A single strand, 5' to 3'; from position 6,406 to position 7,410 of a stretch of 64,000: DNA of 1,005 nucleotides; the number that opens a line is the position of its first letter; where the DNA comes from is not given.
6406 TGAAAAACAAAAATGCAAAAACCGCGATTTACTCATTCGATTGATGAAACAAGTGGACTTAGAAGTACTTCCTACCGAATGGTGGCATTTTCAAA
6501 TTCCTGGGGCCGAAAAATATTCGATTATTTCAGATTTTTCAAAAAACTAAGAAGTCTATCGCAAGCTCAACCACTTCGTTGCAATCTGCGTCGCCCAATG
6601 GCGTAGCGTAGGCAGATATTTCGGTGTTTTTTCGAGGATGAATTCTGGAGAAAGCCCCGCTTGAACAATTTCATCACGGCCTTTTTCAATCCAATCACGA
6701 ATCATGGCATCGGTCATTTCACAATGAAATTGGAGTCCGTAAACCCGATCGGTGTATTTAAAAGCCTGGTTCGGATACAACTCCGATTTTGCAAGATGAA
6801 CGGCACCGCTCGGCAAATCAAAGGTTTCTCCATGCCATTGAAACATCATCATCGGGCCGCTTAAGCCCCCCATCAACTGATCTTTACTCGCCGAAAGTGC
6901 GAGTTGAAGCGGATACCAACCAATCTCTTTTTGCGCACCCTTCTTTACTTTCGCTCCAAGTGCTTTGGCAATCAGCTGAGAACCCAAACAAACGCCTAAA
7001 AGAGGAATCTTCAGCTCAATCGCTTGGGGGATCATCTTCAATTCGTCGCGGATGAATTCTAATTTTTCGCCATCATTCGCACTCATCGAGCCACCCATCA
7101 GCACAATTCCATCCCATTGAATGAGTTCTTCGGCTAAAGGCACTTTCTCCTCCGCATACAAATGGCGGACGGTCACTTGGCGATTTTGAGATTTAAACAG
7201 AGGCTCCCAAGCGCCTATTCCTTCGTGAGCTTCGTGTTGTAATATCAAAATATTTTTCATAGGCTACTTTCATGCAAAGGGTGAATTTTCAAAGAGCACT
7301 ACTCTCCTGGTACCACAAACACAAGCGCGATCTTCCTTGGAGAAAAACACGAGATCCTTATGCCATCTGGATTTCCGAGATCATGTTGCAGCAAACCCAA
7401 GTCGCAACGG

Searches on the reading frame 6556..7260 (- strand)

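Call 31: search_protein_families(library=ncbifam, proteins=[window:6556-7260:-], max_evalue=0.001)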
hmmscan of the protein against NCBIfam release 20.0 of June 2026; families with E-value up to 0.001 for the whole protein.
window:6556-7260:- (234 aa): 21 families
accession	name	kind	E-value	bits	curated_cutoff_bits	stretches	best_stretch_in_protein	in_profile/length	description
NF005458.0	PRK07053.1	equivalog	1.4e-57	194.7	250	1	1-232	2-230/234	glutamine amidotransferase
NF005072.0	PRK06490.1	equivalog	1.6e-49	168.2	339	1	2-232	14-238/251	glutamine amidotransferase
NF006098.0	PRK08250.1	equivalog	8.8e-38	130.2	301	1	4-201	3-201/239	glutamine amidotransferase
NF006562.0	PRK09065.1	equivalog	3.2e-29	102.2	205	1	25-211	36-219/242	glutamine amidotransferase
NF005743.0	PRK07567.1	equivalog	1.9e-20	73.1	264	1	28-190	33-200/245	glutamine amidotransferase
NF001975.0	PRK00758.1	equivalog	3.9e-20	72.2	198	1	26-184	21-167/185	GMP synthase subunit A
TIGR00888.1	guaA_Nterm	equivalog_domain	6.4e-20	71.3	172.15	1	44-184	35-169/188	glutamine-hydrolyzing GMP synthase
NF000848.1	PRK00074.1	equivalog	3.6e-15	55.6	400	1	48-184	41-172/512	glutamine-hydrolyzing GMP synthase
NF004212.0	PRK05665.1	equivalog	9.8e-12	45.1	309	1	68-197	75-203/241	amidotransferase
NF045546.1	GCDPHdlase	equivalog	1.9e-07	31.3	250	1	18-110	26-119/198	gamma-glutamyl-CDP-amidate hydrolase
NF009475.0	PRK12838.1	equivalog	4.3e-07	29.2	221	1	47-108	209-264/359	carbamoyl phosphate synthase small subunit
TIGR01368.1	CPSaseIIsmall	equivalog_domain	5.2e-07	29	307.35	1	68-107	230-269/361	glutamine-hydrolyzing carbamoyl-phosphate synthase small subunit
NF005849.0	PRK07765.1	equivalog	5.3e-06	25.8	308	1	48-109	46-101/219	aminodeoxychorismate/anthranilate synthase component II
NF011201.0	PRK14607.1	equivalog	7.7e-06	24.8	670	1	79-181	68-171/534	bifunctional anthranilate synthase component II/anthranilate phosphoribosyltransferase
TIGR00566.1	trpG_papA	subfamily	1.2e-05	25.1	121.05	1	44-109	40-99/192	glutamine amidotransferase of anthranilate synthase or aminodeoxychorismate synthase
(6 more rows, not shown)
